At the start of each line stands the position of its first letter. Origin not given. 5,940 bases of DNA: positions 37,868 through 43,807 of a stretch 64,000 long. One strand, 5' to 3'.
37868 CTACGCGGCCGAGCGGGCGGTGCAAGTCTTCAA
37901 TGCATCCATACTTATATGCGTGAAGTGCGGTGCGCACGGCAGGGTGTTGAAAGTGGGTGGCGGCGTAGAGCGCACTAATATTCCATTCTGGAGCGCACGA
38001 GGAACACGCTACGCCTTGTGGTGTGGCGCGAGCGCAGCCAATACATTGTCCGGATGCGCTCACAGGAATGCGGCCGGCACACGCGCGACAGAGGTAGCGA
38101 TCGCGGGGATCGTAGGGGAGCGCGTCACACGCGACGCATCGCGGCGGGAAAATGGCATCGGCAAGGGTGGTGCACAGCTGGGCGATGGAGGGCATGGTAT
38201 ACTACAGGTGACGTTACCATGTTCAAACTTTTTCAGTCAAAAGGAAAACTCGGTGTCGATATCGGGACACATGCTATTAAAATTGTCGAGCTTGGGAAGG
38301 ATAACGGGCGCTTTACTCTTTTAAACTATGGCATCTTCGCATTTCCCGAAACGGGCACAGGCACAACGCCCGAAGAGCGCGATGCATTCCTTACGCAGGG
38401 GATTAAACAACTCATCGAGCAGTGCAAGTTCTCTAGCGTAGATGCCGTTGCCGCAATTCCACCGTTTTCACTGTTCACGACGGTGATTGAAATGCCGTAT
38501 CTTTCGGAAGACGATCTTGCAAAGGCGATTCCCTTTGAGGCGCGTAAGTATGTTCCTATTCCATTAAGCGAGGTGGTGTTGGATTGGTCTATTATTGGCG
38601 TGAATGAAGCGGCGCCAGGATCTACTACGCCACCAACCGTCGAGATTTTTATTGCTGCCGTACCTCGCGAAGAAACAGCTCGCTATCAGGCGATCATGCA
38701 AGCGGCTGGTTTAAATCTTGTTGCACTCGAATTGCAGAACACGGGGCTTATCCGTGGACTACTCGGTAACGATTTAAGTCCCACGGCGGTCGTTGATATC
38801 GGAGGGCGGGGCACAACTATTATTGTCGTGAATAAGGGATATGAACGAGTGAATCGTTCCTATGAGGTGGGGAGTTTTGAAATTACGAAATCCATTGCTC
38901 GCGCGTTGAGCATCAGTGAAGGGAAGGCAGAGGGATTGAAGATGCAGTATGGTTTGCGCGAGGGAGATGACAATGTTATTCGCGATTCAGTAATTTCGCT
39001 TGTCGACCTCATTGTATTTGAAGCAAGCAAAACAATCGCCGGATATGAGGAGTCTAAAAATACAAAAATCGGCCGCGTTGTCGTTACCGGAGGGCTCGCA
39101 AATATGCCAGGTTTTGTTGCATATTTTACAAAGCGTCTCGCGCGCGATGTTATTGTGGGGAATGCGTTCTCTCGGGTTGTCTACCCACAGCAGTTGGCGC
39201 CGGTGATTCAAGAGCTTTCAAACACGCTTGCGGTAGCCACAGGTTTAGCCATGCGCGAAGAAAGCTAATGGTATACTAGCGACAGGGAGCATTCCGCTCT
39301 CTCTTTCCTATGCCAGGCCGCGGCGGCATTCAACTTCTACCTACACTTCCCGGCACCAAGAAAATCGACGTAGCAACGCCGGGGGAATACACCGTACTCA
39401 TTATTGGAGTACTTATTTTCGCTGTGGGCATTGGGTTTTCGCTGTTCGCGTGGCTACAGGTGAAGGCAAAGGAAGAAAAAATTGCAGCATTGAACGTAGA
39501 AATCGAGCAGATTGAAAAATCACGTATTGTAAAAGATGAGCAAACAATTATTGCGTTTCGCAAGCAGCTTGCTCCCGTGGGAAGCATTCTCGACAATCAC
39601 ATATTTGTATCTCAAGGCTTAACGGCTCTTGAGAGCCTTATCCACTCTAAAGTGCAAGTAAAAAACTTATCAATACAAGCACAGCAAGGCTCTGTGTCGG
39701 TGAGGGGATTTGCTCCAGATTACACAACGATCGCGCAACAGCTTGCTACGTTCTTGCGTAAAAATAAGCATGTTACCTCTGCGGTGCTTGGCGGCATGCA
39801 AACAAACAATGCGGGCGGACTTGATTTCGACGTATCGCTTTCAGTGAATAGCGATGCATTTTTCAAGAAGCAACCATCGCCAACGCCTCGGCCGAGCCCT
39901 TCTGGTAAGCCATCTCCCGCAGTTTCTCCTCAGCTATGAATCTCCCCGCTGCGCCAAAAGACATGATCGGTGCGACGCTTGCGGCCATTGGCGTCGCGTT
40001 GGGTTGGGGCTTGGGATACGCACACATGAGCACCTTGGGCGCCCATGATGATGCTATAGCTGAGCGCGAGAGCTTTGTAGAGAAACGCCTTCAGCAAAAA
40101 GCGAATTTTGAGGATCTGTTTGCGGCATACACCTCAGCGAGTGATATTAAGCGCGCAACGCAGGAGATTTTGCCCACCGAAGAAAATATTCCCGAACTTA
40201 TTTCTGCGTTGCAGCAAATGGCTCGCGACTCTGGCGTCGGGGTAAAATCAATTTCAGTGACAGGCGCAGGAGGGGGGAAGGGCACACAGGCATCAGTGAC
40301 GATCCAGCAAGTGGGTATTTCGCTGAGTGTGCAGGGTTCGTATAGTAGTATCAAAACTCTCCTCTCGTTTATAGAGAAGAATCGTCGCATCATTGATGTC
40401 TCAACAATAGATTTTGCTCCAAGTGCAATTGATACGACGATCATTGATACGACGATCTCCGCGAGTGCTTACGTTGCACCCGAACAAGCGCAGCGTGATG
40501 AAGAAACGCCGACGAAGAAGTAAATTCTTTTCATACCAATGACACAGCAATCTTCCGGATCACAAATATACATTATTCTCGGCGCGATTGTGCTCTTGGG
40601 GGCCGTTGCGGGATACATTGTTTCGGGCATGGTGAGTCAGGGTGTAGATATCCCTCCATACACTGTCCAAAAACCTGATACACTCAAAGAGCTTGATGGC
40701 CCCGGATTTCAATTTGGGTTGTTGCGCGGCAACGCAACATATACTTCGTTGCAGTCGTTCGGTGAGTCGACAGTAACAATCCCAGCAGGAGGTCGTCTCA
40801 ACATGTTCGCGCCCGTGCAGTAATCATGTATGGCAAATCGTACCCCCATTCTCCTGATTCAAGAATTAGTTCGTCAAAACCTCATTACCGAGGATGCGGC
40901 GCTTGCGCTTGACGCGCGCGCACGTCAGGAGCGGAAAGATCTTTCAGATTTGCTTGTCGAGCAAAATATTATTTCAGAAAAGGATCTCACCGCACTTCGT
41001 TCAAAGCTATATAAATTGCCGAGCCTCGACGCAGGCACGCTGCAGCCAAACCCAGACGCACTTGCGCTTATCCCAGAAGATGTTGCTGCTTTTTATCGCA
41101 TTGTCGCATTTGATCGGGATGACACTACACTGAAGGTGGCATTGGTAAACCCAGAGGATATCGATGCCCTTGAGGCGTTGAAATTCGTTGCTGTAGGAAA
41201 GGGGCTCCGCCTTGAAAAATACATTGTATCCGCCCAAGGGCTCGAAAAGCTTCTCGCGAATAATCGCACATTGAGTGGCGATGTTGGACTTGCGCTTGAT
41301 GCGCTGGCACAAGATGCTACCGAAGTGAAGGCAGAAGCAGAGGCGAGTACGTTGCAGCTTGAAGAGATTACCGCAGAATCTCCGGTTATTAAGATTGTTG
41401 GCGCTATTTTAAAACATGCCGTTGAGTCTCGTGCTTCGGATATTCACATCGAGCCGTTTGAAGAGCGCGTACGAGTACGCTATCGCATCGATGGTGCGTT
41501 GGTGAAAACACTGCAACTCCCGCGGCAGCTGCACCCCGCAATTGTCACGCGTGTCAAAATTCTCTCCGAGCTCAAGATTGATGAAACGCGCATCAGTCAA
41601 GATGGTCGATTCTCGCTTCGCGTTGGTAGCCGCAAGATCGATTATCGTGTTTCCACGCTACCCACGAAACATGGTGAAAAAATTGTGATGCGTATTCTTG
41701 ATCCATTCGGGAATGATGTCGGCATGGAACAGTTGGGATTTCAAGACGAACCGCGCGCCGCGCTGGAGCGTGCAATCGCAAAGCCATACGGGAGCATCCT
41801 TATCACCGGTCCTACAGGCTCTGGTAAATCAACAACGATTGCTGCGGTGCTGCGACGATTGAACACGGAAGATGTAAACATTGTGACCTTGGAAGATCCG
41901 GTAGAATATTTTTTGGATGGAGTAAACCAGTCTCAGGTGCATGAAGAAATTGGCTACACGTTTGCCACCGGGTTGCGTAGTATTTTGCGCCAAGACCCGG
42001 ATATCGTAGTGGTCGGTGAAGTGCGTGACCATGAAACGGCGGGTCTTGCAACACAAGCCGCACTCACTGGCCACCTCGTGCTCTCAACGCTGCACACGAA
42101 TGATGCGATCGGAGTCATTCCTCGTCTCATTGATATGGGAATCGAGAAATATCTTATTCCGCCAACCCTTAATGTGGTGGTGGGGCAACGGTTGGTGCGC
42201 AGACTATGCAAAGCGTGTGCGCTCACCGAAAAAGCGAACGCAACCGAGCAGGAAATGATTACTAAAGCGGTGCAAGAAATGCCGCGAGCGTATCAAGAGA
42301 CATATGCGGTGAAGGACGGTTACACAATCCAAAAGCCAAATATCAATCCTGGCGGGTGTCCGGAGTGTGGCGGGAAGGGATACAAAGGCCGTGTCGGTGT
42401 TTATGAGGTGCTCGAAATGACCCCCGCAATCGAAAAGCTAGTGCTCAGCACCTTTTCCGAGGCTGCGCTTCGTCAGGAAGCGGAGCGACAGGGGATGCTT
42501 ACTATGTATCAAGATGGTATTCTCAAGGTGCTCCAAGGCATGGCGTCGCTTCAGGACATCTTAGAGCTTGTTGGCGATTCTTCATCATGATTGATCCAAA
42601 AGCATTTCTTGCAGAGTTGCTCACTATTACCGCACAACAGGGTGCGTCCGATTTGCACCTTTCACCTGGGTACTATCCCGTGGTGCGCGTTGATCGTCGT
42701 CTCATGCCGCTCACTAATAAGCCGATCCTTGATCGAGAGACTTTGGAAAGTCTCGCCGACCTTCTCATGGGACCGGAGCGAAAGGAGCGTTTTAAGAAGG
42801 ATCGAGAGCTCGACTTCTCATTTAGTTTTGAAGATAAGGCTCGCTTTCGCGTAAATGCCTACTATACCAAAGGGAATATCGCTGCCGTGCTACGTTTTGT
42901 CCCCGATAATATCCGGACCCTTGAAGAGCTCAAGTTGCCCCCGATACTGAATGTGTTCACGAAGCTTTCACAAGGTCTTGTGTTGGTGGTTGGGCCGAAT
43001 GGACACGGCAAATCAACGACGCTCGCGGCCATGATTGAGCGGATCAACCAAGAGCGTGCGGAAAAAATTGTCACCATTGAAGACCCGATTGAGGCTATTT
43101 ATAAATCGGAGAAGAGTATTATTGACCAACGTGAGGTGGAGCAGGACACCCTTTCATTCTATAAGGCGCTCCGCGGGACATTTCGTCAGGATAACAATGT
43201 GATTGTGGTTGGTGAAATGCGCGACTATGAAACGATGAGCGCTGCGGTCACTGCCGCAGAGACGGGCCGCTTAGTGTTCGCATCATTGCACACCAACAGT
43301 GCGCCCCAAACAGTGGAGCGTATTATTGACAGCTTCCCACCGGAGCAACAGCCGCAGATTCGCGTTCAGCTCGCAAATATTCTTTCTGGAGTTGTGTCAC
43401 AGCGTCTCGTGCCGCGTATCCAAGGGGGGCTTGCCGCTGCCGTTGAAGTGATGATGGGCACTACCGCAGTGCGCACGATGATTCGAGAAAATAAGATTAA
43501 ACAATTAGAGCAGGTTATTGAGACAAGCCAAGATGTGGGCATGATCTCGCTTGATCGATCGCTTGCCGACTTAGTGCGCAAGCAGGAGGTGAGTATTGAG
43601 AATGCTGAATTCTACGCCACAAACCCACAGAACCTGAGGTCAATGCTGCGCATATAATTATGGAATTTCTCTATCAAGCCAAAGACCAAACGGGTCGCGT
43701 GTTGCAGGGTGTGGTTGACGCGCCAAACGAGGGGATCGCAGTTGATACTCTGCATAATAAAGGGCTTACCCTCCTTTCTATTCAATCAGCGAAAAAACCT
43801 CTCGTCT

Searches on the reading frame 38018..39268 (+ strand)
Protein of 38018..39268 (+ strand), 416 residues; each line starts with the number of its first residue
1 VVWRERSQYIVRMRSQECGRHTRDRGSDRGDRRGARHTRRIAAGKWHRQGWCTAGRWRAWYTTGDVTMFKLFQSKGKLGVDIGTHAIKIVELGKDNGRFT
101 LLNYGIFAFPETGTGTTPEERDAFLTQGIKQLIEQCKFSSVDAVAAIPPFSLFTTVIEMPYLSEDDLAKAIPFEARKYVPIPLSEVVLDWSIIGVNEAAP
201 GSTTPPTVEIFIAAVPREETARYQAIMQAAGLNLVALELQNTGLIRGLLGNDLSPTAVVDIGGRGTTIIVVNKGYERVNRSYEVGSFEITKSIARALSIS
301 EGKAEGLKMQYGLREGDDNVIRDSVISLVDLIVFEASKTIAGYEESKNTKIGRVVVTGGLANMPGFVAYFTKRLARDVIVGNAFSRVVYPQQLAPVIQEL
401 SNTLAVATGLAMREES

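Call 90: search_protein_families(library=pfam, proteins=[window:38018-39268:+], max_evalue=0.0001)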
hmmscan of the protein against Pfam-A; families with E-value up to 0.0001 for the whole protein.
window:38018-39268:+ (416 aa): 2 families
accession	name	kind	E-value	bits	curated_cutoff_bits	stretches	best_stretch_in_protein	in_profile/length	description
PF11104.14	PilM_2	-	1.7e-36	126.3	27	1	79-414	1-339/340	Type IV pilus assembly protein PilM;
PF14450.12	FtsA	-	2.2e-11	44.6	31.8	1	257-383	1-112/127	Cell division protein FtsA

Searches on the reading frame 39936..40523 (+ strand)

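Call 90: search_protein_families(library=pfam, proteins=[window:39936-40523:+], max_evalue=0.0001)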
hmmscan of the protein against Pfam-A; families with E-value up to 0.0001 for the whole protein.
window:39936-40523:+ (195 aa): 1 family
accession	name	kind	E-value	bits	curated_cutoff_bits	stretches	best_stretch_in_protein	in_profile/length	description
PF04350.18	PilO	-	4.4e-10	40.3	22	1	47-180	14-142/145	Pilus assembly protein, PilO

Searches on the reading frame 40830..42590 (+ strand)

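Call 90: search_protein_families(library=pfam, proteins=[window:40830-42590:+], max_evalue=0.0001)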
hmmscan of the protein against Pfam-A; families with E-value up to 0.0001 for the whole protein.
window:40830-42590:+ (586 aa): 4 families
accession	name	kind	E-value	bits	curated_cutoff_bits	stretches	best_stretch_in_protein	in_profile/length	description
PF00437.27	T2SSE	-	3.6e-127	424.5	24.9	1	182-578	4-369/370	Type II/IV secretion system protein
PF05157.20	MshEN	-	2.3e-12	47.2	23.1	1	61-138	1-76/90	MshEN domain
PF13191.12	AAA_16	-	1.4e-06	29.4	32.6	1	310-368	14-64/167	AAA ATPase domain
PF13401.12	AAA_22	-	3.4e-05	24.6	27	0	321-357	6-42/130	AAA domain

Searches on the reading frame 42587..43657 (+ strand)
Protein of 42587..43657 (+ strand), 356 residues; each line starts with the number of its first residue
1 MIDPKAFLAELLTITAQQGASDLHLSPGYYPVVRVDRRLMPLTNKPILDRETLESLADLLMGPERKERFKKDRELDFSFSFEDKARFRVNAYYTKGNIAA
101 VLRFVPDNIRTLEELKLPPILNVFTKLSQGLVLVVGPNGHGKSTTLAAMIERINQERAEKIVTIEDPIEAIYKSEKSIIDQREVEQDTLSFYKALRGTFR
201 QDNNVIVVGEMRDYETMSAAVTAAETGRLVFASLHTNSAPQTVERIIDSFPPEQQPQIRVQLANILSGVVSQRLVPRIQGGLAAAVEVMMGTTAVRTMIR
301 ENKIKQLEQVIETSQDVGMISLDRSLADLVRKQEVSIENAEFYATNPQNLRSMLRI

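Call 90: search_protein_families(library=pfam, proteins=[window:42587-43657:+], max_evalue=0.0001)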
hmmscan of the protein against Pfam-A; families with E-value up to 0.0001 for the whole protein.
window:42587-43657:+ (356 aa): 1 family
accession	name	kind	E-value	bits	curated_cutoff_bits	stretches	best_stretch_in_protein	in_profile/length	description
PF00437.27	T2SSE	-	3.3e-39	135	24.9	1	10-284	14-287/370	Type II/IV secretion system protein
